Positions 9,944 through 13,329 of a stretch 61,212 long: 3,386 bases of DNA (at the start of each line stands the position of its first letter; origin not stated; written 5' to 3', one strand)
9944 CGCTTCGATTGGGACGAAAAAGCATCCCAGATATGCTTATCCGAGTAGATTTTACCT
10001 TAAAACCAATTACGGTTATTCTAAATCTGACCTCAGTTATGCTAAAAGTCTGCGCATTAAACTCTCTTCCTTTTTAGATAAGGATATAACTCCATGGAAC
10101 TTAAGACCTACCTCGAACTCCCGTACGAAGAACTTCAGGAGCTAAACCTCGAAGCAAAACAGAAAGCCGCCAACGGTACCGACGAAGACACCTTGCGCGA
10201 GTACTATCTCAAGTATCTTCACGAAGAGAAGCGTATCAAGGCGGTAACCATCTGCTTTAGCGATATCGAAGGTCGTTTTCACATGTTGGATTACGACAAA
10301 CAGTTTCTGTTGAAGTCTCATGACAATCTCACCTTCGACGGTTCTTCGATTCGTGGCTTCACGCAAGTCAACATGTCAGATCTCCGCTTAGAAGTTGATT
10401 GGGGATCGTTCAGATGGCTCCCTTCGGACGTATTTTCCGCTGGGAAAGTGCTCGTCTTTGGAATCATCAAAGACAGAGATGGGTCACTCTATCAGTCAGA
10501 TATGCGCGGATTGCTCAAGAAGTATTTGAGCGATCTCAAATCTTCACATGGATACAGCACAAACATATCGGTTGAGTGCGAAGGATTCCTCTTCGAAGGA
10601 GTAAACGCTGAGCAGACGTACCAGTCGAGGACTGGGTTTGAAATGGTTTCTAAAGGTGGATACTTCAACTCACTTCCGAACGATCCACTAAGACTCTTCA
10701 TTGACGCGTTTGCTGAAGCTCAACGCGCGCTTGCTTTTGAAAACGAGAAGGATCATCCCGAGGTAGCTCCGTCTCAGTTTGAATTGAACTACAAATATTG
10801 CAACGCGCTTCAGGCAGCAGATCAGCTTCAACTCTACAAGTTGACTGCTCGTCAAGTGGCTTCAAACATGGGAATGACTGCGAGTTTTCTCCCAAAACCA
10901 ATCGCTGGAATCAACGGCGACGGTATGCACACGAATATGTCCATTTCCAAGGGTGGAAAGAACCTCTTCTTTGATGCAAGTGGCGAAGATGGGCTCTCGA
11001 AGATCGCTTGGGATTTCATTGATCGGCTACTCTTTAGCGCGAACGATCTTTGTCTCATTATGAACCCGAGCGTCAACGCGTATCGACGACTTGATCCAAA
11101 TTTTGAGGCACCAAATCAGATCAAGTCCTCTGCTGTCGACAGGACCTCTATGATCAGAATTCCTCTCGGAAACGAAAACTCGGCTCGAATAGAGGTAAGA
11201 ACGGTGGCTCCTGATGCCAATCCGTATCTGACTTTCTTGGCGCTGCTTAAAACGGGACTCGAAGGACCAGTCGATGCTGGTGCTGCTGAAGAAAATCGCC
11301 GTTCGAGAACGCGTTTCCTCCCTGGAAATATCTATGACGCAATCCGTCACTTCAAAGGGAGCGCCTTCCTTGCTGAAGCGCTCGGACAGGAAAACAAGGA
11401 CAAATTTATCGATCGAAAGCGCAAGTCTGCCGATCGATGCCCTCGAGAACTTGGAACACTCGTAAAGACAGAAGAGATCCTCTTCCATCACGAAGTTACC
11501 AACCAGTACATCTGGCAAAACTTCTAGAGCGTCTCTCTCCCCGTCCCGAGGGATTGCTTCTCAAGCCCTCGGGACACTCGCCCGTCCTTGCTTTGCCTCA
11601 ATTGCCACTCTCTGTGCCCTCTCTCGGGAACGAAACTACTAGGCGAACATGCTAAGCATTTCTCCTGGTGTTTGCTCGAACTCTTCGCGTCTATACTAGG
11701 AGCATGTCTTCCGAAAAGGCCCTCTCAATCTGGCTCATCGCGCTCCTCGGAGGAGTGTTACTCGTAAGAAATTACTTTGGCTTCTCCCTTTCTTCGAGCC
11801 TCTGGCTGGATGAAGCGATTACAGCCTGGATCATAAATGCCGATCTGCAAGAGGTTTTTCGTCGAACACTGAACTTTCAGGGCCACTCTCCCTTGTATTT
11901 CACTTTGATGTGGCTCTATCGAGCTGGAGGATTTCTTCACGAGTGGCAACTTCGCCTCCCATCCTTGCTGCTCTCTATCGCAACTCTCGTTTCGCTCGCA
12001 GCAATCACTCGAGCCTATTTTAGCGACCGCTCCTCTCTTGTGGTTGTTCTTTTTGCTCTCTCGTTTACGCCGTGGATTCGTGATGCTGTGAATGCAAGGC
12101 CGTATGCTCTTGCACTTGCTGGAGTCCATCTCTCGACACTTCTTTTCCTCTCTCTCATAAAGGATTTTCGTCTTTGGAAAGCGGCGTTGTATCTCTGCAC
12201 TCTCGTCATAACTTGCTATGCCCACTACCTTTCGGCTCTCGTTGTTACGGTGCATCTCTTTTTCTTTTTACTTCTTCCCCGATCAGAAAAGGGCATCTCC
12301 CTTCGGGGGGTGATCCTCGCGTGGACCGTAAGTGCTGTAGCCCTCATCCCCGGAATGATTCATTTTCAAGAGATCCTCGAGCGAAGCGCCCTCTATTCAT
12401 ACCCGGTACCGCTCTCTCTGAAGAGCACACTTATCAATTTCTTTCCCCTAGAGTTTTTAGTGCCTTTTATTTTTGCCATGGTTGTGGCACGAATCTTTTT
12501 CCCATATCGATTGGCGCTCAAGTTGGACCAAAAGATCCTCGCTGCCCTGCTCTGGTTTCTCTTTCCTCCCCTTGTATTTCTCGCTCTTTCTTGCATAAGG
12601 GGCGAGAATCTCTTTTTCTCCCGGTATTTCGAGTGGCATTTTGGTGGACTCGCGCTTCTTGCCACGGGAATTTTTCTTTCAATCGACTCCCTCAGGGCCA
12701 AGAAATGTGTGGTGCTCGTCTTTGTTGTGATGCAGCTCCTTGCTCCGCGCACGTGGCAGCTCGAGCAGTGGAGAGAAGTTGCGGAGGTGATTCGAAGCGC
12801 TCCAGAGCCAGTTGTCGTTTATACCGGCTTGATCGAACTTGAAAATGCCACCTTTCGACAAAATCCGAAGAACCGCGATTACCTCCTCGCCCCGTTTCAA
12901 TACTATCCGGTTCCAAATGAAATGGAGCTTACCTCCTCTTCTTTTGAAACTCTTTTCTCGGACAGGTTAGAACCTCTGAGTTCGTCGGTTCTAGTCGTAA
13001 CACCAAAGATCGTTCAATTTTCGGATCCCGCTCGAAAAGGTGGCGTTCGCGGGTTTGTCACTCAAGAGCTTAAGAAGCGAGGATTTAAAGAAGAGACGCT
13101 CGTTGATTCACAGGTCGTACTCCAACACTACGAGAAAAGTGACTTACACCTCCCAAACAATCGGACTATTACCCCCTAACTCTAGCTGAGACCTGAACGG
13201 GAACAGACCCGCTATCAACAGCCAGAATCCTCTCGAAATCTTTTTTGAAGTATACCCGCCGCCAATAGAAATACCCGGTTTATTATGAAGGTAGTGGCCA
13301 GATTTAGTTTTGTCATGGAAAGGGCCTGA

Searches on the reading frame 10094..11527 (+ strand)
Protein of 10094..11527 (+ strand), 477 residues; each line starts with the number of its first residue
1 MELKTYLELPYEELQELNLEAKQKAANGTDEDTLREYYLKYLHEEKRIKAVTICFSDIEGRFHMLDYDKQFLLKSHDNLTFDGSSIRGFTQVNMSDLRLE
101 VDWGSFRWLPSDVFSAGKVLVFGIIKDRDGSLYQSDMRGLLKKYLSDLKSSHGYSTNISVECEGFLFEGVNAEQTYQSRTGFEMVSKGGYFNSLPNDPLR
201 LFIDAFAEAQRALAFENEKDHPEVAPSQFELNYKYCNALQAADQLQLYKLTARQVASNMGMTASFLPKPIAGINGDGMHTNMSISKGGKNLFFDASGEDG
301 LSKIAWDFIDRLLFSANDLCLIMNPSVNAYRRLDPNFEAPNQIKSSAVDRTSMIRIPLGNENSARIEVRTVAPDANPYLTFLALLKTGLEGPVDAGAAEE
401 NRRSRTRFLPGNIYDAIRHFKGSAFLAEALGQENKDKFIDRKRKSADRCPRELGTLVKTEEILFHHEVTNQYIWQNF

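Call 14: search_protein_families(library=pfam, proteins=[window:10094-11527:+], max_evalue=0.001)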
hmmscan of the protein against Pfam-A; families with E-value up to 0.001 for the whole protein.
window:10094-11527:+ (477 aa): 2 families
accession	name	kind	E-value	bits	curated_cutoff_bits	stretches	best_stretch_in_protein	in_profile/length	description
PF00120.29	Gln-synt_C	-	2.6e-77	260.7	24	1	136-448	3-331/344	Glutamine synthetase, catalytic domain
PF03951.24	Gln-synt_N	-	2.7e-10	40.2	33.4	1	48-112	2-68/82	Glutamine synthetase, beta-Grasp domain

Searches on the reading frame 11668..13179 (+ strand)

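Call 15: search_protein_families(library=pfam, proteins=[window:11668-13179:+], max_evalue=0.001)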
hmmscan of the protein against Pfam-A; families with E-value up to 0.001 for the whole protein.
window:11668-13179:+ (503 aa): 1 family
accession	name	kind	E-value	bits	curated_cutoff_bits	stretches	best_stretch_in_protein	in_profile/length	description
PF13231.12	PMT_2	-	1.5e-05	25.7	26.1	1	73-229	2-157/160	Dolichyl-phosphate-mannose-protein mannosyltransferase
